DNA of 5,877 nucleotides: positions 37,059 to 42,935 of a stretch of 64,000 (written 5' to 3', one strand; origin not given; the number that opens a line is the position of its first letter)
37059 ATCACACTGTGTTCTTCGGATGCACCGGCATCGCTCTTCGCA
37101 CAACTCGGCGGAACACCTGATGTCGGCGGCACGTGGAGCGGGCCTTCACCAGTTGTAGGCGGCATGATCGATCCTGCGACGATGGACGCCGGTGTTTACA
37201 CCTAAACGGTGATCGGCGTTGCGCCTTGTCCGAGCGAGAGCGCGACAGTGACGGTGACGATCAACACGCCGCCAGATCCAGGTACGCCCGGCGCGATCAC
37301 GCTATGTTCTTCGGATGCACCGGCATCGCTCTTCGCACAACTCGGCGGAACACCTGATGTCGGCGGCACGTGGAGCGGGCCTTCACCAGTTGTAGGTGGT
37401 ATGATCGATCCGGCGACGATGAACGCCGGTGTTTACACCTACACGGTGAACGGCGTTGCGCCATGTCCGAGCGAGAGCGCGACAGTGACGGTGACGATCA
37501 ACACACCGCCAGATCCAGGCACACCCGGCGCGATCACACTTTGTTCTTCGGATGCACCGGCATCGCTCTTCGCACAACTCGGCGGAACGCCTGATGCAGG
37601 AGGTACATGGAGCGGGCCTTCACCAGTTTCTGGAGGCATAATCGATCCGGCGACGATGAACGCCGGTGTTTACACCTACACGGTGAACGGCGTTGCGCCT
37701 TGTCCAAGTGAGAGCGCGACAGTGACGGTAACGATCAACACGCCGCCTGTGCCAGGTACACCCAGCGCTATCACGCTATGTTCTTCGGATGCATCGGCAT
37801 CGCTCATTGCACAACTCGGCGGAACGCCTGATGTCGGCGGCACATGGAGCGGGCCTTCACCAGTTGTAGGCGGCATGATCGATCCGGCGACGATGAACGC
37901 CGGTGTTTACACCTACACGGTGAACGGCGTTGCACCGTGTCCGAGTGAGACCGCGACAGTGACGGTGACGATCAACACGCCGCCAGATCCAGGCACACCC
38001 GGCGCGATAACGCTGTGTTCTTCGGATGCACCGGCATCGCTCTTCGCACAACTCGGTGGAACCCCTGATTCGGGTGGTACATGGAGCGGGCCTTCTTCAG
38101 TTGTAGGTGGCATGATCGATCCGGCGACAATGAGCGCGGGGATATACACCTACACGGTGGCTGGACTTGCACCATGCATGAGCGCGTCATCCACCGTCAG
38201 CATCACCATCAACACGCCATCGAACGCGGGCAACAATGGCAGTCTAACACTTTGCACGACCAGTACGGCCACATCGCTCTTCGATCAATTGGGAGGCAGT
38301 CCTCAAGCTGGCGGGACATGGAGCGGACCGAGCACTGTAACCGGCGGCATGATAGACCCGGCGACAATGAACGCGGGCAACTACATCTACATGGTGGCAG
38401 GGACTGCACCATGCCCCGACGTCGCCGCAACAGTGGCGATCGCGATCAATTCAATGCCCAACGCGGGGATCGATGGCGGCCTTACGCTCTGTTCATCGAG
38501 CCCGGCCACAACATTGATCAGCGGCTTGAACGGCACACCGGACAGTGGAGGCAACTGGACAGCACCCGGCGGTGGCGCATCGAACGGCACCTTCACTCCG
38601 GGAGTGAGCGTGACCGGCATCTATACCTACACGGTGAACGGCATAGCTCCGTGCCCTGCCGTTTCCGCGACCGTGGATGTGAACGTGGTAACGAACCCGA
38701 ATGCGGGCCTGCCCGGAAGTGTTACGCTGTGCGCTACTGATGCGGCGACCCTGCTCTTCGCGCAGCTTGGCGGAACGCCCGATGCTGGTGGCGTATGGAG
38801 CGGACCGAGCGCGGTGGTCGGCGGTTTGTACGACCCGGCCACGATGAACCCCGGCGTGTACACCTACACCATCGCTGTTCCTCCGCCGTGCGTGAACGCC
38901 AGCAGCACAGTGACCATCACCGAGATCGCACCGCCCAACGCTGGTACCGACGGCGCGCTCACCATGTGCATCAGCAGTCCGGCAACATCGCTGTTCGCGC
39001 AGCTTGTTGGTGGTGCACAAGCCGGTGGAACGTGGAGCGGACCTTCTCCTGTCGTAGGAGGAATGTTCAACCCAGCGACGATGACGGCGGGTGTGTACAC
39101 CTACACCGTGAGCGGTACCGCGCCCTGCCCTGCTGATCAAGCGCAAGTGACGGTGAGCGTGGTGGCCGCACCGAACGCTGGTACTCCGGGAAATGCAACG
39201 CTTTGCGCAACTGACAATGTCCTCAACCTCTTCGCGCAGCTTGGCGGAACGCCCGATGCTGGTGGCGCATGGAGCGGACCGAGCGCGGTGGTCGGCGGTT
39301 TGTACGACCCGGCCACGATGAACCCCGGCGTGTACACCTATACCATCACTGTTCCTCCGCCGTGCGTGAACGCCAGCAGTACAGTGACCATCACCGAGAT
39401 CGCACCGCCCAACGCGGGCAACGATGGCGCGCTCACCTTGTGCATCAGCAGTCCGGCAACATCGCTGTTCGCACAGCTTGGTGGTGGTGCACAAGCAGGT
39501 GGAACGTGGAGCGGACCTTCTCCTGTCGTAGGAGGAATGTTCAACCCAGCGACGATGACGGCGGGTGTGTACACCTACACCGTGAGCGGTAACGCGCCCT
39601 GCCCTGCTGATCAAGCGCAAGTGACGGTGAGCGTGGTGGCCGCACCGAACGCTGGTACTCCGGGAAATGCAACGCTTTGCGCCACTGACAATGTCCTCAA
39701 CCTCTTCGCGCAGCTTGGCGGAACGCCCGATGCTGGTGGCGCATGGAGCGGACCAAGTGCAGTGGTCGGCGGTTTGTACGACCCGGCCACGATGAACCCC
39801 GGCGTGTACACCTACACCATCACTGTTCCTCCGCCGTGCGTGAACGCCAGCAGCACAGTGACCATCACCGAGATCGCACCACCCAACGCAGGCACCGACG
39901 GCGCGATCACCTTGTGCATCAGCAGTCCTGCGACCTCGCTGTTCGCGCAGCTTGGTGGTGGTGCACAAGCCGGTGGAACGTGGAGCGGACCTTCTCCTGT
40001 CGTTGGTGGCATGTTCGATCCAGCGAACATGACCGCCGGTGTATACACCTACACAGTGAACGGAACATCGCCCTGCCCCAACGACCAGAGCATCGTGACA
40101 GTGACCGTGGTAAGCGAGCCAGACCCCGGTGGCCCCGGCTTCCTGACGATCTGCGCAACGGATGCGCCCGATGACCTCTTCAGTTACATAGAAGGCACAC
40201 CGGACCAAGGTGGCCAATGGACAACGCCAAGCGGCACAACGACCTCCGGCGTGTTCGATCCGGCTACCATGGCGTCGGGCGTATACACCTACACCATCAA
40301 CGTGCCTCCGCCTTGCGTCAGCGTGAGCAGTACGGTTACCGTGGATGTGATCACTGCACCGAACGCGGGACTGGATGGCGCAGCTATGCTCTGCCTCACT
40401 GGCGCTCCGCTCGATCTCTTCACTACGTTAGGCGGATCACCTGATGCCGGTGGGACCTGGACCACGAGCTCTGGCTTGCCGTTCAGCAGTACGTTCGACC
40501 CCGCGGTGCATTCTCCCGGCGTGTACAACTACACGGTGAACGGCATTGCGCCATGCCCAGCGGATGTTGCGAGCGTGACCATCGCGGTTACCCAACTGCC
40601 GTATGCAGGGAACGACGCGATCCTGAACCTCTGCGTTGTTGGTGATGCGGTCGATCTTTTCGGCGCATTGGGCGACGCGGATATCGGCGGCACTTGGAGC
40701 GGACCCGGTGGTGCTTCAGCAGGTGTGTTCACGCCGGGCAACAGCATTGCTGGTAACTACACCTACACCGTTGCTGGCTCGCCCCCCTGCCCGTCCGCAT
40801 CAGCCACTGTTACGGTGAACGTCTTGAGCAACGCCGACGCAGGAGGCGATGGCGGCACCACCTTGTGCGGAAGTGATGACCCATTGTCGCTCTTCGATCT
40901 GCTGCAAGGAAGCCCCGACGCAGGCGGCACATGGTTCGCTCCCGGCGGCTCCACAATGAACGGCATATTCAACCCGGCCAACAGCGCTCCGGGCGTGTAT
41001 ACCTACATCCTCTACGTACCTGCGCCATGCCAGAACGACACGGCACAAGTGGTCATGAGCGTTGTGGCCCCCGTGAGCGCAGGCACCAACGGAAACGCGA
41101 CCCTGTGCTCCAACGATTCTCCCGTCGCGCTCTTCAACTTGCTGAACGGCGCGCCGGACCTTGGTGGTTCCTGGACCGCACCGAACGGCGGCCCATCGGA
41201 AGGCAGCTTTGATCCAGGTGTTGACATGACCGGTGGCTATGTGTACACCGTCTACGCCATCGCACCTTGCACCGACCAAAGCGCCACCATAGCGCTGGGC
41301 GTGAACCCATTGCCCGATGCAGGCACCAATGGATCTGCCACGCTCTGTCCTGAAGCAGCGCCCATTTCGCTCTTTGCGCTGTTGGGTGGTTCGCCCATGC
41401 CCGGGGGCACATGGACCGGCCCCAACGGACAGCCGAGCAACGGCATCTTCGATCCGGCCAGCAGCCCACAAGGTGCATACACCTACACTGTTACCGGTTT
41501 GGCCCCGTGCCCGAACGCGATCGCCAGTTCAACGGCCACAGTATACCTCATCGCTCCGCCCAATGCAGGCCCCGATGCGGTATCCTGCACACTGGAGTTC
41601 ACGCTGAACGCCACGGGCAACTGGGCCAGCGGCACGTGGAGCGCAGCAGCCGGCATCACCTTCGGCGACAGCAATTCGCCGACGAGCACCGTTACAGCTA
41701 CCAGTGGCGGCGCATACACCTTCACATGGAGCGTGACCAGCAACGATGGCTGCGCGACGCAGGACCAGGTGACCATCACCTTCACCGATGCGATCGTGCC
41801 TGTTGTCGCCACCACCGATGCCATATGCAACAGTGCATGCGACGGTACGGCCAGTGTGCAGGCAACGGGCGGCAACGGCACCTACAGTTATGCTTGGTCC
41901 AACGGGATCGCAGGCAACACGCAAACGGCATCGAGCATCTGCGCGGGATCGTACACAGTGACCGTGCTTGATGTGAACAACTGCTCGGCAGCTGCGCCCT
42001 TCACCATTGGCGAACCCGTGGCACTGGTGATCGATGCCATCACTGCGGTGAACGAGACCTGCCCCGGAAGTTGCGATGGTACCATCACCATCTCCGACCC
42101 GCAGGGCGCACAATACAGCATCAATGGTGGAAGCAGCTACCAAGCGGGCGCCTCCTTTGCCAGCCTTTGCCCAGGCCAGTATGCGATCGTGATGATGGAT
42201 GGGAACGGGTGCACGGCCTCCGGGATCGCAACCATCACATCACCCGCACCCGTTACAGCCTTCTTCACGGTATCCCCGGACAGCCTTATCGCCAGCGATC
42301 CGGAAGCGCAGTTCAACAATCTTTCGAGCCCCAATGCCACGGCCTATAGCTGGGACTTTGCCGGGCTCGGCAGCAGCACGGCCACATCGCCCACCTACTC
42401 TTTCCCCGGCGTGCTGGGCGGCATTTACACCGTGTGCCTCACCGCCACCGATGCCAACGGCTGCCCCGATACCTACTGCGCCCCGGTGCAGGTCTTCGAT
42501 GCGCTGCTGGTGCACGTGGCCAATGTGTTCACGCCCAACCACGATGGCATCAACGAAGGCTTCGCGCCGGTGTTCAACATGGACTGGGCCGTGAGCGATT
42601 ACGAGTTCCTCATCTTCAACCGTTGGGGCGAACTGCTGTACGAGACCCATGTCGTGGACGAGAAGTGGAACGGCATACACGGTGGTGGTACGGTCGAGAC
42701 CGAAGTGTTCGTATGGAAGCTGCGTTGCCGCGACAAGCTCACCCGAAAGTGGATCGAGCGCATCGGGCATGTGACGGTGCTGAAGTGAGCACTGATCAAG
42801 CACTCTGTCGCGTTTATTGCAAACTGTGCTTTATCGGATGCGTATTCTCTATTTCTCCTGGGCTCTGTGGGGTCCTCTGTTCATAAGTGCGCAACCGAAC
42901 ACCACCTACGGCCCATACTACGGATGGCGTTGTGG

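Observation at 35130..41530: Array of about 27 tandem 79-aa repeats, ten of them near-identical at the nucleotide level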

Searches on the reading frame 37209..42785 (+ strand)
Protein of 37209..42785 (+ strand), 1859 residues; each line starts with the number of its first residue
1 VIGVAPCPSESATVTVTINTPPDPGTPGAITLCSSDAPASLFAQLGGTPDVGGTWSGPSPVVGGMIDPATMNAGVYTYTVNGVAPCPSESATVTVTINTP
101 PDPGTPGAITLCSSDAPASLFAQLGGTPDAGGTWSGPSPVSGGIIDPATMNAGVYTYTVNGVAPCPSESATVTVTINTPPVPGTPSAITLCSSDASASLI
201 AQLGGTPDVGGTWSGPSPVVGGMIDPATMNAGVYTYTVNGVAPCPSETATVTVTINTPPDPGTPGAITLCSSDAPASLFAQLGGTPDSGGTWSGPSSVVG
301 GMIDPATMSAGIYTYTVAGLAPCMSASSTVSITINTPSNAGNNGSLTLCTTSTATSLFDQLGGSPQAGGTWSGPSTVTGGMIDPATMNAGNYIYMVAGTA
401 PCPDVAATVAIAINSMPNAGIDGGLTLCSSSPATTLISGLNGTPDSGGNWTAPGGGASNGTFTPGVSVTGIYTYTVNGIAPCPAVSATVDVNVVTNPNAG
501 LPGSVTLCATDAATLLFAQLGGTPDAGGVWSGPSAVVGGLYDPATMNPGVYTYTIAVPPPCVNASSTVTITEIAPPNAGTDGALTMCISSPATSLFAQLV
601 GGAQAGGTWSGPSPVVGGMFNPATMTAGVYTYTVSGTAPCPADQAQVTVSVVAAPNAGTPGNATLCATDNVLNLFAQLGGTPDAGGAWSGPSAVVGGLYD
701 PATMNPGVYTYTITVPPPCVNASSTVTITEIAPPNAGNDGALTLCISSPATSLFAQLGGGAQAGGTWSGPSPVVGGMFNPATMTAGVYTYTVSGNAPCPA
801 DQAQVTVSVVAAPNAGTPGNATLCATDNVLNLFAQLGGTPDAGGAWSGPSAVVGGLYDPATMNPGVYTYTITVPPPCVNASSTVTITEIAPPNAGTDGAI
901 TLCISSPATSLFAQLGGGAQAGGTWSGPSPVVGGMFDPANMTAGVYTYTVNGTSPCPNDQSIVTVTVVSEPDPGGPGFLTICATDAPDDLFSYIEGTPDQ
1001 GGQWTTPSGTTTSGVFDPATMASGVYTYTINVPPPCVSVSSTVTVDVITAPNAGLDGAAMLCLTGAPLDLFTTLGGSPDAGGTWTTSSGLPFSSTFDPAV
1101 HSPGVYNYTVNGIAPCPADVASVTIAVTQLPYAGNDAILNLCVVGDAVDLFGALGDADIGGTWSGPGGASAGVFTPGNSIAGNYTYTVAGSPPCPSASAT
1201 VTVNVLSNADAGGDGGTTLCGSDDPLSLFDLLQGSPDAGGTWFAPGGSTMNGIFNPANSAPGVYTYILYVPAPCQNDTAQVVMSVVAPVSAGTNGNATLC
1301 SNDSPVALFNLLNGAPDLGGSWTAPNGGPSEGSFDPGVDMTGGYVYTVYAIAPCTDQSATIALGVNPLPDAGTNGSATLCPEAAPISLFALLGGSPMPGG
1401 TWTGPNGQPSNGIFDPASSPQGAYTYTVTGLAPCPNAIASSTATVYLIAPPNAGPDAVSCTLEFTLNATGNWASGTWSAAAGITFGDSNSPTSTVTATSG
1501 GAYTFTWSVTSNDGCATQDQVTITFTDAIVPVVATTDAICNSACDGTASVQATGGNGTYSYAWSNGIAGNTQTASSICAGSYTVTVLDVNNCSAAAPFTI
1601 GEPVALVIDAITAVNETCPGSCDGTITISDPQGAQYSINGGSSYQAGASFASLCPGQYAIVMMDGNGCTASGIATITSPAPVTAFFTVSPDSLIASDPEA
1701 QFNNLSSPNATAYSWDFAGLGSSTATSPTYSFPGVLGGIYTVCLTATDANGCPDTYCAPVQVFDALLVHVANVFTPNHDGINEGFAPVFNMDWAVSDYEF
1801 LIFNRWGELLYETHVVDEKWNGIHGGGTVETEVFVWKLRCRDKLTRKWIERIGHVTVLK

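Call 5: search_protein_families(library=pfam, proteins=[window:37209-42785:+], max_evalue=0.01)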
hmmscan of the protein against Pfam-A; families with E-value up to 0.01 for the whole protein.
window:37209-42785:+ (1859 aa): 5 families
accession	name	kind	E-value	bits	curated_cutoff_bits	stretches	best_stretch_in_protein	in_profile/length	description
PF13585.12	CHU_C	-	1e-11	45.2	27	1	1769-1840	2-72/86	CHU_C Type IX secretion signal domain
PF22352.2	K319L-like_PKD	-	7.7e-07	29.5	27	1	1464-1524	14-83/84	K319L-like, PKD domain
PF13573.12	SprB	-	1.2e-06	28.5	28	1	1534-1566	3-35/37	SprB repeat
PF18911.6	PKD_4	-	1.4e-06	28.7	27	1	1691-1755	11-77/85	PKD domain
PF00801.26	PKD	-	0.0019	18.6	23.5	1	1687-1751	3-70/80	PKD domain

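Call 6: search_protein_families(library=ncbifam, proteins=[window:37209-42785:+], max_evalue=0.01)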
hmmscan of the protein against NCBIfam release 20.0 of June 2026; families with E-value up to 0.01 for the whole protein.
window:37209-42785:+ (1859 aa): 1 family
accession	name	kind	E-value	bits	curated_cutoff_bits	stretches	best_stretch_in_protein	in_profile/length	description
TIGR04131.1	Bac_Flav_CTERM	domain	3.9e-09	36.5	35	1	1770-1855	3-81/85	T9SS type B sorting domain-containing protein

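Call 50: search_solved_structures(query=window:38214-42785:+, max_evalue=0.01, show_alignments=2)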
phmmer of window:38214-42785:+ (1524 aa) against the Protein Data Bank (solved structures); distinct sequences matched with E-value up to 0.01: 3.
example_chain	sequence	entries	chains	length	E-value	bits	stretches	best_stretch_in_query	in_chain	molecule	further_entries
4l9d_A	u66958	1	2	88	4.3e-05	24.1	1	1368-1427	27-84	Protease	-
6aem_A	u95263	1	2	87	0.0014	19.1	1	1344-1427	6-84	PKD domain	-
2c26_A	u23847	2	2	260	0.0016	18.9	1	1345-1430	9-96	ENDOGLUCANASE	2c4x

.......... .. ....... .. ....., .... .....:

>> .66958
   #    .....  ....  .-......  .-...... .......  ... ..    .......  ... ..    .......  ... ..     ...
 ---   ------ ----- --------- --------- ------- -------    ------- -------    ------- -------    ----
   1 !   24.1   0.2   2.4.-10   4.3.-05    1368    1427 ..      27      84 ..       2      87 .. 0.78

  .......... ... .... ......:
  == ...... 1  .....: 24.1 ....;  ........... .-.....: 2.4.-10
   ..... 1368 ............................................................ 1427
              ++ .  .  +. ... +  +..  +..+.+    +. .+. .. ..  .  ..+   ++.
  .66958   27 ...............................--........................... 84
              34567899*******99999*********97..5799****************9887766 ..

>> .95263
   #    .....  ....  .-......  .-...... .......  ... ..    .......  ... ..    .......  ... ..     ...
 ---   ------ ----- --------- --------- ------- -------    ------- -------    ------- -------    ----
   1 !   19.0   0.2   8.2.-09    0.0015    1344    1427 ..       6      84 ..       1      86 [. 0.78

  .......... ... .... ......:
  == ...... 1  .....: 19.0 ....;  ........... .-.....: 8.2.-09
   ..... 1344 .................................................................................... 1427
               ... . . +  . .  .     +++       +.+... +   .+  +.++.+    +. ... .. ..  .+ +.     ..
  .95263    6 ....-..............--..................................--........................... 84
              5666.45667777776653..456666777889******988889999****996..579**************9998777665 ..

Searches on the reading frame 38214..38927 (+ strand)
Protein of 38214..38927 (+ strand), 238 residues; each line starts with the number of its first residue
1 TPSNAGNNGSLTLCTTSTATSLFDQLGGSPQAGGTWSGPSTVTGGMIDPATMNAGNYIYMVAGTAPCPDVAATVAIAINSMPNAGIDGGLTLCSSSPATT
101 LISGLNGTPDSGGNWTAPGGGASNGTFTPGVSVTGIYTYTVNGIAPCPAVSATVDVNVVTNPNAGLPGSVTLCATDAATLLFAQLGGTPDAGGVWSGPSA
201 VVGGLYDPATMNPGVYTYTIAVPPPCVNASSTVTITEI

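Call 72: predict_structure(alignment_id=A5)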
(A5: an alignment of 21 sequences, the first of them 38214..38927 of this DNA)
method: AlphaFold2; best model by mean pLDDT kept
length: 238 residues; sequences in the alignment: 21
mean_pLDDT: 87.3   pTM: 0.62
mean pLDDT of the five models: 87.3, 73.9, 59.5, 49.0, 48.6
residues with pLDDT >= 90: 104; 70-90: 123; 50-70: 11; < 50: 0
segments of 3 or more residues with pLDDT < 50: none
pLDDT, mean of each block of 10 residues (from residue 1): 81 90 82 85 88 90 71 88 91 89 88 81 76 90 87 91 92 92 90 90 90 94 85 93
secondary structure, 60 per line:
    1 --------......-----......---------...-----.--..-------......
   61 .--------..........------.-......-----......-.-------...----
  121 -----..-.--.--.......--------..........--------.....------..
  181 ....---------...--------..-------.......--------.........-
elements in order: E9-14 H22-25 E35-37 E55-61 E70-79 E88-93 H101-104 E114-116 E135-141 E150-159 E168-172 H181-184 E194-196 E214-220 E229-237

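Call 74: fold_search(model_id=the predicted structure, library=pdb)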
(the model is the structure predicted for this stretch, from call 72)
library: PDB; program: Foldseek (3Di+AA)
matches with E <= 10: 855; with E <= 0.001: 79
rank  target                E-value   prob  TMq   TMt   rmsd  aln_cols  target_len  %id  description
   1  9flp_A                9.6e-08  1.00  0.44  0.16   8.1       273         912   19  CryoEM structure of the neck (1403-2314) in the grappling hook protein A (GhpA) in the bacterium Aureispira sp. CCB-QB (released 2024-10-16)
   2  9fly_A                1.5e-06  1.00  0.38  0.15   7.7       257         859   19  CryoEM structure of the base (4151-5009) in the grappling hook protein A (GhpA) in the bacterium Aureispira sp. CCB-QB (released 2024-10-16)
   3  2rjm                  2.0e-06  1.00  0.45  0.39   9.4       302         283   11  3Ig structure of titin domains I67-I69 E-to-A mutated variant (released 2008-01-22)
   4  2rik                  3.5e-06  1.00  0.50  0.44   7.7       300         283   13  I-band fragment I67-I69 from titin (released 2008-01-22)
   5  9flx_A                9.0e-06  1.00  0.33  0.25  21.5       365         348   13  CryoEM structure of the fragment-4 (4074-4421) in the grappling hook protein A (GhpA) in the bacterium Aureispira sp.  (released 2024-10-16)
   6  3b43                  9.5e-06  1.00  0.32  0.16  12.8       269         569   14  I-band fragment I65-I70 from titin (released 2008-01-22)
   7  4u7m                  1.1e-05  1.00  0.45  0.38  10.8       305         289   10  LRIG1 extracellular domain: Structure and Function Analysis (released 2015-04-08)
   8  9flw_A                1.1e-05  1.00  0.37  0.22   9.5       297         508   17  CryoEM structure of the fragment-6 (3571-4078) in the grappling hook protein A (GhpA) in the bacterium Aureispira sp.  (released 2024-10-16)
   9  9fls_A                1.1e-05  1.00  0.34  0.27   9.7       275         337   22  CryoEM structure of the fragment-3 (2061-2397) in the grappling hook protein A (GhpA) in the bacterium Aureispira sp.  (released 2024-10-16)
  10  7ol4_A                1.3e-05  1.00  0.30  0.15  13.3       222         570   13  Mouse contactin-1 neurofascin-155 immunoglobulin domains adhesion complex (released 2022-12-14)
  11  5k6u_A                1.7e-05  1.00  0.36  0.24  20.1       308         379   13  Sidekick-1 immunoglobulin domains 1-4, crystal form 1 (released 2016-09-28)
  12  7ok5_A                1.9e-05  1.00  0.34  0.17  16.6       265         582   12  Crystal structure of mouse neurofascin 155 immunoglobulin domains (released 2022-12-14)
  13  9g8b_A                1.9e-05  1.00  0.32  0.25  10.4       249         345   17  CryoEM structure of the fragment-2 (2892-3236) in the grappling hook protein A (GhpA) in the bacterium Aureispira sp.  (released 2024-10-16)
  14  9flu_A                1.9e-05  1.00  0.28  0.21  24.8       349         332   17  CryoEM structure of the fragment-1 (3402-3733) in the grappling hook protein A (GhpA) in the bacterium Aureispira sp.  (released 2024-10-16)
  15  9flv_A                2.0e-05  1.00  0.31  0.21  21.2       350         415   18  CryoEM structure of the fragment-5 (2393-2807) in the grappling hook protein A (GhpA) in the bacterium Aureispira sp.  (released 2024-10-16)
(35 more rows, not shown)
